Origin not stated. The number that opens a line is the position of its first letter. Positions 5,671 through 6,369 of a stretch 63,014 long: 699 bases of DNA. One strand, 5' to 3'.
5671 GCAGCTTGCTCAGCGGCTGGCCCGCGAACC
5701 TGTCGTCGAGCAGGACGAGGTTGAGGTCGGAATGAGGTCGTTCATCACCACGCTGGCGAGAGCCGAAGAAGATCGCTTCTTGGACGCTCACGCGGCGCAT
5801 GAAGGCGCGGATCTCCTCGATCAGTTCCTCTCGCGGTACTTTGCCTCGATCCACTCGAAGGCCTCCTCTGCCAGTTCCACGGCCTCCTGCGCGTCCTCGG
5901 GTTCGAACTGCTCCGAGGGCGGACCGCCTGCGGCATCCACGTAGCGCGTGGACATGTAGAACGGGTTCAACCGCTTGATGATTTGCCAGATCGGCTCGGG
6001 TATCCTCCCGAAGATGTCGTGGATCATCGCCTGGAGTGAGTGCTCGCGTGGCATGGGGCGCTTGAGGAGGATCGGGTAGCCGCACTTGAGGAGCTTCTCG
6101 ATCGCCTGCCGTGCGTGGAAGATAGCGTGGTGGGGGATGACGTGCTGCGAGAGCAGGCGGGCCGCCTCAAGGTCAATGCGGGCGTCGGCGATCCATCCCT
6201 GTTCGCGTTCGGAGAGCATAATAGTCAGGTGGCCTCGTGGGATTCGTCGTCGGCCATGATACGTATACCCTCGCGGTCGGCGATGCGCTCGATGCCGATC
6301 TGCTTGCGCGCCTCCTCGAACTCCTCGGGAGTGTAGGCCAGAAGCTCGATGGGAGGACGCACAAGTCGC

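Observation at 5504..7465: Tandem HEPN/MNT toxin-antitoxin-like array inside the gatB transcription unit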

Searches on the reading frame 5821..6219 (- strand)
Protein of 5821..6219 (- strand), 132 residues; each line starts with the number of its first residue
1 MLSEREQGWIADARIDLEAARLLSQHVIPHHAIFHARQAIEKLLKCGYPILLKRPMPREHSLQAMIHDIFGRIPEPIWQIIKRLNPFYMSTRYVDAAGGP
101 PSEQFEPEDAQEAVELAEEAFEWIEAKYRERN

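Call 5: search_protein_families(library=pfam, proteins=[window:5821-6219:-], max_evalue=0.01)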
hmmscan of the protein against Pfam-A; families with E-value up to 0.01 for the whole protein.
window:5821-6219:- (132 aa): 1 family
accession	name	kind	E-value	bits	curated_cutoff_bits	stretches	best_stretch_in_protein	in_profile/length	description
PF05168.19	HEPN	-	5.6e-18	65.7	22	1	8-125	3-115/117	HEPN domain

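Call 8: search_protein_families(library=ncbifam, proteins=[window:5821-6219:-], max_evalue=0.01)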
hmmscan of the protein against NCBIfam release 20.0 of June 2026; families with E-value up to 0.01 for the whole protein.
window:5821-6219:- (132 aa): 0 families

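Call 9: search_protein_families(library=padloc, proteins=[window:5821-6219:-], max_evalue=0.01)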
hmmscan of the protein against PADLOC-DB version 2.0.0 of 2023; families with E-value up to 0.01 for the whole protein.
window:5821-6219:- (132 aa): 0 families

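Call 22: search_solved_structures(query=window:5821-6219:-, max_evalue=1, show_alignments=2)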
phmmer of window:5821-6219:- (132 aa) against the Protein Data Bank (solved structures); distinct sequences matched with E-value up to 1: 6.
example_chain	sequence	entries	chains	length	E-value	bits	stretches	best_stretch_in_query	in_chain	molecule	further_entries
1ufb_A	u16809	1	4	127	4.7e-07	33.1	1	5-127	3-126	TT1696 protein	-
1wol_A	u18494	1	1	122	5.6e-05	26.3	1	5-127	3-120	122aa long conserved hypothetical protein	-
1o3u_A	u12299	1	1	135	0.0053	20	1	13-125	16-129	conserved hypothetical protein TM0613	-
6w2r_A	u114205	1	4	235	0.18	15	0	36-120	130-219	Junction 19 DHR54-DHR79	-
4e7w_A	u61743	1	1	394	0.51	13.5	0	57-124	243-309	Glycogen Synthase Kinase 3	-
3e3p_A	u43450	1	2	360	0.63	13.2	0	50-122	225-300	Protein kinase, putative Glycogen synthase kinase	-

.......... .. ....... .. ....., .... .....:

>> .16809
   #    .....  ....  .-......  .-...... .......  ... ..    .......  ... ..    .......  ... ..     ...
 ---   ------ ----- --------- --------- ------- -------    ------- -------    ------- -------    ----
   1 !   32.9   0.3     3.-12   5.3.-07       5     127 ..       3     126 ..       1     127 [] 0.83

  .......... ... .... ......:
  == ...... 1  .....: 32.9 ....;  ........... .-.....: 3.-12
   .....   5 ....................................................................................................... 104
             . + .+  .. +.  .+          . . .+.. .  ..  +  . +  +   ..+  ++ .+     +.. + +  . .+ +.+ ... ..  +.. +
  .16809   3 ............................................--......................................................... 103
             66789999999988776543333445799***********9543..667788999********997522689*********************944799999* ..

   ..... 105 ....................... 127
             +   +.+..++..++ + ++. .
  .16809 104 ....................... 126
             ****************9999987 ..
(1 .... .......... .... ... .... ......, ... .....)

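Call 34: find_homologous_proteins(query=window:5821-6219:-, max_evalue=0.00001)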
Query window:5821-6219:- (132 aa): 49 proteins with E <= 0.00001 among 90 candidates.
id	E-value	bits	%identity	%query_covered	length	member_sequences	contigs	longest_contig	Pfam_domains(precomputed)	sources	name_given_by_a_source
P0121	3.9e-76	271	89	100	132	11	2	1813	PF05168.20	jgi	jgi:HEPN domain-containing protein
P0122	3.1e-74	265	88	100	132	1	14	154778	PF05168.20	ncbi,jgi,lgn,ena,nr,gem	ncbi:MAG TPA: DNA-binding protein [Armatimonadetes bacterium]|nr:DNA-binding protein [Armatimonadota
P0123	3.8e-74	265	89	100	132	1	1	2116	PF05168.20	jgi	jgi:HEPN domain-containing protein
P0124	2.4e-73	262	86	100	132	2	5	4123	PF05168.20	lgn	-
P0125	3.6e-73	262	86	100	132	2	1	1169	PF05168.20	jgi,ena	-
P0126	4.3e-73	261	87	100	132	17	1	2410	PF05168.20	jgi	jgi:HEPN domain-containing protein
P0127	1.1e-72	260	86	100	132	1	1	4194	PF05168.20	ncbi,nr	ncbi:MAG: HEPN domain-containing protein [Armatimonadia bacterium]|nr:HEPN domain-containing protein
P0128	2.1e-72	259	85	100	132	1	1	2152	PF05168.20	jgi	jgi:HEPN domain-containing protein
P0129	6.0e-72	258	85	100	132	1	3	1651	PF05168.20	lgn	-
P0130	1.4e-71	257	85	100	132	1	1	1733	PF05168.20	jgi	jgi:HEPN domain-containing protein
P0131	6.3e-71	254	83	100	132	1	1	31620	PF05168.20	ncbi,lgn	-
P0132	4.3e-68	245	80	100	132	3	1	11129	PF05168.20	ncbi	ncbi:MAG: HEPN domain-containing protein [Armatimonadota bacterium]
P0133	7.3e-68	244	80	100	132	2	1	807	PF05168.20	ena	-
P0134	5.9e-67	242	80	100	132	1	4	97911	PF05168.20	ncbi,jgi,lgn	ncbi:MAG: HEPN domain-containing protein [Armatimonadota bacterium]|jgi:HEPN domain-containing prote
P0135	1.6e-66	240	81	100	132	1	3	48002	PF05168.20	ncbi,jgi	-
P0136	3.1e-66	239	81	100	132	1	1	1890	PF05168.20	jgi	jgi:HEPN domain-containing protein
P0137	3.0e-65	236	78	100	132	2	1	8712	PF05168.20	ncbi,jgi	-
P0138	5.3e-65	235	80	100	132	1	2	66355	PF05168.20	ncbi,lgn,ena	-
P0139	8.2e-64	231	77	100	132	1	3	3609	PF05168.20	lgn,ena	-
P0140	3.1e-63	229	77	100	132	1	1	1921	PF05168.20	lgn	-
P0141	9.1e-63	228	77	100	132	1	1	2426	PF05168.20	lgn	-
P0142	3.5e-61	223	75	100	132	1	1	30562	PF05168.20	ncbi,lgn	-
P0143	5.1e-61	222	75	100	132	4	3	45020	PF05168.20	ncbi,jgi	-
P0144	1.4e-60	221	74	100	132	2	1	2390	PF05168.20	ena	-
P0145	3.1e-60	220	73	100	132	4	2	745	PF05168.20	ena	-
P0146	3.5e-60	220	73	100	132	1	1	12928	PF05168.20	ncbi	ncbi:MAG: HEPN domain-containing protein [Armatimonadota bacterium]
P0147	4.6e-58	213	71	96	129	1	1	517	PF05168.20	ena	-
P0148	7.2e-58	212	69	99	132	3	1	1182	PF05168.20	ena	-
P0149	8.7e-58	212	69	99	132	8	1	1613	PF05168.20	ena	-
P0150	2.0e-57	211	72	100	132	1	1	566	PF05168.20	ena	-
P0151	2.4e-56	207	75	94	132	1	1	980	PF05168.20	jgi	-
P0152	2.5e-56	207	69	100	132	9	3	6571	PF05168.20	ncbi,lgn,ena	-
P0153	5.9e-56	206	70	96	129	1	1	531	PF05168.20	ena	-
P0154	1.7e-55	204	67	100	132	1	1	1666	PF05168.20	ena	-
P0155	4.4e-55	203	72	96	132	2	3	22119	PF05168.20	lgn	-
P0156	7.5e-55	202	69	100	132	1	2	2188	PF05168.20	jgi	jgi:HEPN domain-containing protein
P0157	8.8e-54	199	69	94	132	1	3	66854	PF05168.20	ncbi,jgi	-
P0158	1.3e-53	198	67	100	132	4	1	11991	PF05168.20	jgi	-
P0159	1.5e-53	198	67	100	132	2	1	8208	PF05168.20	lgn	-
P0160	1.9e-53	198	66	99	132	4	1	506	PF05168.20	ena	-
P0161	7.8e-53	196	66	99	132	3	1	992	PF05168.20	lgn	-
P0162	3.8e-52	194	67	93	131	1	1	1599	PF05168.20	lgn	-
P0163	3.9e-52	194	66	100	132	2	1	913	PF05168.20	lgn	-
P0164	4.1e-52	194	66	100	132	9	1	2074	PF05168.20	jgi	jgi:HEPN domain-containing protein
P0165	7.6e-52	193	67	100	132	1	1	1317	PF05168.20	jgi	jgi:HEPN domain-containing protein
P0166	1.1e-51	192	67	93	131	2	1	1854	PF05168.20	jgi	-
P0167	3.6e-51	190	64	100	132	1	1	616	PF05168.20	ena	-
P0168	6.8e-31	125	73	58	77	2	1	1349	PF05168.20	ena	-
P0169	3.2e-20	90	80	42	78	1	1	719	PF05168.20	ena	-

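Call 35: find_encoding_contigs(protein=P0122, flank=6000, max_places=4)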
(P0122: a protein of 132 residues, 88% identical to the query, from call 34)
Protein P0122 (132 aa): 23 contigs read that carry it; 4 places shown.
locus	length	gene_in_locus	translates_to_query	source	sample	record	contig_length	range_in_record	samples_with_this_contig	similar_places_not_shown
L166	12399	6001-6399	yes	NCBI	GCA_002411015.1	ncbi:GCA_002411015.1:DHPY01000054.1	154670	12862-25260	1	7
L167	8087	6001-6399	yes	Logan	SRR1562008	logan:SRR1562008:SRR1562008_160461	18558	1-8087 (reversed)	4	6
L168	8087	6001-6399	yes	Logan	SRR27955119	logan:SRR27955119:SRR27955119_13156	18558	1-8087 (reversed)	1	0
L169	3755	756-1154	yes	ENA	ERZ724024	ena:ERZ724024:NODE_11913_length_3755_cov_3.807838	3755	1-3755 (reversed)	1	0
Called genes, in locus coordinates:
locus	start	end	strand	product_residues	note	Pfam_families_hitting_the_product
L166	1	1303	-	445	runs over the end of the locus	PF00278:Orn_DAP_Arg_deC, PF02784:Orn_Arg_deC_N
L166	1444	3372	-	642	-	PF17957:Big_7, PF07833:Cu_amine_oxidN1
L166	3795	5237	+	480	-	PF02934:GatB_N, PF02637:GatB_Yqey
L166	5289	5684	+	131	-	PF05168:HEPN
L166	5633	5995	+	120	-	PF01909:NTP_transf_2, PF18765:Polbeta (weak)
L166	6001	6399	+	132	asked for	PF05168:HEPN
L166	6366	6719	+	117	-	-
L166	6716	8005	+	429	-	PF01946:Thi4 (weak), PF00890:FAD_binding_2 (weak), PF01266:DAO (weak), PF07992:Pyr_redox_2 (faint), PF12831:FAD_oxidored, PF13450:NAD_binding_8 (weak)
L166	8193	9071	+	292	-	PF07719:TPR_2 (faint), PF13432:TPR_16 (weak)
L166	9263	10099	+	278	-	-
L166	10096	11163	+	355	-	PF01208:URO-D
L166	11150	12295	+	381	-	PF21946:LppM (weak)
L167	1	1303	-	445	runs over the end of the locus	PF00278:Orn_DAP_Arg_deC, PF02784:Orn_Arg_deC_N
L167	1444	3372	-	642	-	PF17957:Big_7, PF07833:Cu_amine_oxidN1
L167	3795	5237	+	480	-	PF02934:GatB_N, PF02637:GatB_Yqey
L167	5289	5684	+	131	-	PF05168:HEPN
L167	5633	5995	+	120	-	PF01909:NTP_transf_2, PF18765:Polbeta (weak)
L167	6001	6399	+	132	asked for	PF05168:HEPN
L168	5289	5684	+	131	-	PF05168:HEPN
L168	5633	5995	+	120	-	PF01909:NTP_transf_2, PF18765:Polbeta (weak)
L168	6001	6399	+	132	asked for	PF05168:HEPN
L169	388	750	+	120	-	PF01909:NTP_transf_2, PF18765:Polbeta (weak)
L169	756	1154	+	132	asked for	PF05168:HEPN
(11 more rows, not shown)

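Call 36: find_encoding_contigs(protein=P0134, flank=6000, max_places=3)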
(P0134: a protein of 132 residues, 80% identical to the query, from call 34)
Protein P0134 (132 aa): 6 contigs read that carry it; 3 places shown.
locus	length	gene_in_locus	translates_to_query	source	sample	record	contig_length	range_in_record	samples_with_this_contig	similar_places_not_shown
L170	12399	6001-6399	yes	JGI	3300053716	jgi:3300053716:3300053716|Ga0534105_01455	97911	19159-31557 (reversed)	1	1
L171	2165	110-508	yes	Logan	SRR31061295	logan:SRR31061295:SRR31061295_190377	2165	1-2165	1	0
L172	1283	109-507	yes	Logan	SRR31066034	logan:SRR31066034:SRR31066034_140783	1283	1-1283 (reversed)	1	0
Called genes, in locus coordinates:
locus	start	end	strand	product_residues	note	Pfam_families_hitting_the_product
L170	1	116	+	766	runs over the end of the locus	-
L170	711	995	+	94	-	-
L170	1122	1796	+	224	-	PF01510:Amidase_2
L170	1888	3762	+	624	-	PF13231:PMT_2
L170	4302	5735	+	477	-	PF02934:GatB_N, PF02637:GatB_Yqey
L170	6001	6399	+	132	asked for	PF05168:HEPN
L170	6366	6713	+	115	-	-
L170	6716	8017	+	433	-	PF01946:Thi4 (faint), PF00890:FAD_binding_2 (weak), PF07992:Pyr_redox_2 (faint), PF12831:FAD_oxidored, PF13450:NAD_binding_8 (weak)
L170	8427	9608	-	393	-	PF01408:GFO_IDH_MocA, PF22725:GFO_IDH_MocA_C3, PF02894:GFO_IDH_MocA_C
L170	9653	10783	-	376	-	PF00248:Aldo_ket_red, PF13183:Fer4_8 (faint), PF13187:Fer4_9, PF13534:Fer4_17 (weak)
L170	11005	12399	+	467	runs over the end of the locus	PF13385:Laminin_G_3, PF00149:Metallophos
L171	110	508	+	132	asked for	PF05168:HEPN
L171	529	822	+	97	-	-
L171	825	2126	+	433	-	PF01946:Thi4 (faint), PF00890:FAD_binding_2 (weak), PF07992:Pyr_redox_2 (faint), PF12831:FAD_oxidored, PF13450:NAD_binding_8 (weak)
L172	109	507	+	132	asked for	PF05168:HEPN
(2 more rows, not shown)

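Call 37: find_encoding_contigs(protein=P0157, flank=6000, max_places=3)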
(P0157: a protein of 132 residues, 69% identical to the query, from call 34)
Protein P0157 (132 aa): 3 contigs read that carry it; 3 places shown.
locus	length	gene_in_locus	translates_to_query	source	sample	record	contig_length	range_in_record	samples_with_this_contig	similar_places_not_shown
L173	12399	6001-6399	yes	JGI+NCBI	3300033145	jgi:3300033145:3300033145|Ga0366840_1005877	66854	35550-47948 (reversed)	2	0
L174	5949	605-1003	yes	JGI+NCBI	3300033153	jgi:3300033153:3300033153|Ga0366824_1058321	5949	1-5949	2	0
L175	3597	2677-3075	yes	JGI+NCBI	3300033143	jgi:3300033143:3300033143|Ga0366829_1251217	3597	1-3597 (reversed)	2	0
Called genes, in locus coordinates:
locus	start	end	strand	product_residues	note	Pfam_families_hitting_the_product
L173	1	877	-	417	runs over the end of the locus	PF00171:Aldedh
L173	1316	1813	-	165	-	-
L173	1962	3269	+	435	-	PF00884:Sulfatase, PF01663:Phosphodiest (faint), PF16347:SGSH_C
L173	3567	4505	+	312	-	PF04607:RelA_SpoT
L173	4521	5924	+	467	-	PF02934:GatB_N, PF02637:GatB_Yqey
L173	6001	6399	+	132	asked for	PF05168:HEPN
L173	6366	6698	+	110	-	-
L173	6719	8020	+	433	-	PF00890:FAD_binding_2 (faint), PF01266:DAO (faint), PF07992:Pyr_redox_2 (faint), PF12831:FAD_oxidored, PF13450:NAD_binding_8 (weak)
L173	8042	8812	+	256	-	-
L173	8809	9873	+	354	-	PF01208:URO-D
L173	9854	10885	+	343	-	-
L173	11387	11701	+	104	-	PF06803:DUF1232 (weak)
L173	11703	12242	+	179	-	PF00583:Acetyltransf_1, PF13673:Acetyltransf_10, PF13508:Acetyltransf_7, PF08445:FR47 (weak)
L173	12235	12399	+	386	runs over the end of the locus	PF13432:TPR_16 (weak)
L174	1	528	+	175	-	?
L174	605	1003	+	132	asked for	PF05168:HEPN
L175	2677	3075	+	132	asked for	PF05168:HEPN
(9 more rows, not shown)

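Call 39: find_related_loci(query=A4, collection=genome_contigs, flank=6000)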
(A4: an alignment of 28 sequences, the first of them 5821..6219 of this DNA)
Query A4 (132 aa) in genome_contigs; peptide patterns used: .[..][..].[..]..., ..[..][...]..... (x = any residue, [..] = any of these).
199 stretches matched a pattern; 21 encode a relative of the query (tblastn E <= 1e-3); 21 distinct loci.
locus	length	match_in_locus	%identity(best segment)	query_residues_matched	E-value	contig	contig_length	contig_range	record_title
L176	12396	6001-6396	88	1-132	6e-79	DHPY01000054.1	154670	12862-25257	MAG TPA_asm: Armatimonadetes bacterium UBA5352 UBA5352_contig_1347, whole genome shotgun sequence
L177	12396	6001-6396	85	1-132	4e-77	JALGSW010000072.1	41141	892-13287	MAG: Candidatus Zipacnadia bacterium isolate AB_3033_Bin_59 AB_3033_Bin_59_scaffold_3541, whole genome shotgun sequence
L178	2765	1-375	90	7-131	5e-77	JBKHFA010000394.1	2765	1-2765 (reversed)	MAG: Armatimonadota bacterium isolate D1M05_3 NODE_37792_length_2765_cov_5.883764, whole genome shotgun sequence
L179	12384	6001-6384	83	1-128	6e-73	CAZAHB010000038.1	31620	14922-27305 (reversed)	MAG TPA_asm: uncultured Armatimonadia bacterium isolate binchicken_co77_180 genome assembly, contig: NODE_1701_length_31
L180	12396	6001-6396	80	1-132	3e-72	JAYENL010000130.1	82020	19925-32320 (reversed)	MAG: Armatimonadota bacterium isolate MAG056 MAG056_130, whole genome shotgun sequence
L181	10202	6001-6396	80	1-132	5e-72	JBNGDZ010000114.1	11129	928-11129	MAG: Armatimonadota bacterium isolate E05-054 bin22.fa-114, whole genome shotgun sequence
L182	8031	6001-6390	80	1-130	2e-70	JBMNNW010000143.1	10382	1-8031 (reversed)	MAG: Armatimonadota bacterium isolate SBF912SR3HQ0005 scaffold_12692_c1, whole genome shotgun sequence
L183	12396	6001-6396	81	1-132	2e-70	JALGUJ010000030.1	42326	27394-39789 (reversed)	MAG: Candidatus Zipacnadia bacterium isolate Meg22_1214_Bin_167 Meg22_1214_Bin_167_scaffold_1832, whole genome shotgun s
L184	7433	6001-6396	78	1-132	1e-69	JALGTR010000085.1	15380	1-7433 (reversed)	MAG: Candidatus Zipacnadia bacterium isolate Meg22_1012_Bin_267 Meg22_1012_Bin_267_scaffold_11418, whole genome shotgun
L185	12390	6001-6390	80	1-130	1e-68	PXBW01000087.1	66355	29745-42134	MAG: candidate division WS1 bacterium isolate T3Sed10_264 T3-Sed10-C276, whole genome shotgun sequence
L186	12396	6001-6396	75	1-132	9e-67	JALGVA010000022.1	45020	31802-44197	MAG: Candidatus Zipacnadia bacterium isolate Meg22_1618_Bin_20 Meg22_1618_Bin_20_scaffold_750, whole genome shotgun sequ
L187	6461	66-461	73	1-132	5e-66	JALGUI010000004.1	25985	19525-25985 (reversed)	MAG: Candidatus Zipacnadia bacterium isolate Meg22_1214_Bin_164 Meg22_1214_Bin_164_scaffold_5128, whole genome shotgun s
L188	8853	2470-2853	76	1-128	2e-65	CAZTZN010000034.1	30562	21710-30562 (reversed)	MAG TPA_asm: uncultured Armatimonadia bacterium isolate SRP338002_co1_89 genome assembly, contig: NODE_1377_length_30562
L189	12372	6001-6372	69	1-124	2e-59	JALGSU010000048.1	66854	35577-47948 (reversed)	MAG: Candidatus Zipacnadia bacterium isolate AB_3033_Bin_184 AB_3033_Bin_184_scaffold_5876, whole genome shotgun sequenc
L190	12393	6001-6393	89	1-131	2e-79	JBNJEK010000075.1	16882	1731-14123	MAG: Armatimonadota bacterium isolate Y23_14dBSd3.bin.89 NODE_2305_length_16882_cov_7.484359, whole genome shotgun seque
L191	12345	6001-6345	50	10-124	4e-31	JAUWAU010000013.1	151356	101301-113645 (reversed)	MAG: Armatimonadota bacterium isolate CSMAG_1302 CSMAG_1302_k141_493818_length_151356_cov_27.9961, whole genome shotgun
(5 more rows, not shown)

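Call 54: find_related_loci(query=A4, collection=metagenome_contigs, flank=4500)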
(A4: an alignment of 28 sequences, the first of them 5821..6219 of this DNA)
Query A4 (132 aa) in metagenome_contigs; peptide patterns used: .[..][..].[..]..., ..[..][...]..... (x = any residue, [..] = any of these).
295 stretches matched a pattern; 27 encode a relative of the query (tblastn E <= 1e-3); 27 distinct loci.
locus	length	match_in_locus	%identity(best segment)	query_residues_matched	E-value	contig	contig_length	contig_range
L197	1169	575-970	86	1-132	3e-84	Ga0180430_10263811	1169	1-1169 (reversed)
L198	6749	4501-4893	87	1-131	2e-78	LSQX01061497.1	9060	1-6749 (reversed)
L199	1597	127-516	89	1-130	5e-82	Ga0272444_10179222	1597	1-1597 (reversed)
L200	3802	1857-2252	76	1-132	8e-68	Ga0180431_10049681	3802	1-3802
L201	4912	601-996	75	1-132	4e-67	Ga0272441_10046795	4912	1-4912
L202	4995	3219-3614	70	1-132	1e-62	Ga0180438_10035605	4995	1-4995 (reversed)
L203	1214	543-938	69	1-132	1e-65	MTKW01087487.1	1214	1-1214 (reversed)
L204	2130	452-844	66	1-131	1e-58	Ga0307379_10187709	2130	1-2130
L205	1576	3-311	68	30-132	1e-47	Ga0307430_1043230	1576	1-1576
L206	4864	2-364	40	7-127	1e-28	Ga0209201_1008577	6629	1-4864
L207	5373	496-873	40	2-127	4e-27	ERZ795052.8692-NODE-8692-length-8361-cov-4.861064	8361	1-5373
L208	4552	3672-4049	40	2-127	4e-27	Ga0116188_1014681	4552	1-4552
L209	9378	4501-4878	40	2-127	4e-27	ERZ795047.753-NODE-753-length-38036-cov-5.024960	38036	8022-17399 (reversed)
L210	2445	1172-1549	39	2-127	4e-27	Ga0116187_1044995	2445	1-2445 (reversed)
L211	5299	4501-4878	39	2-127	4e-27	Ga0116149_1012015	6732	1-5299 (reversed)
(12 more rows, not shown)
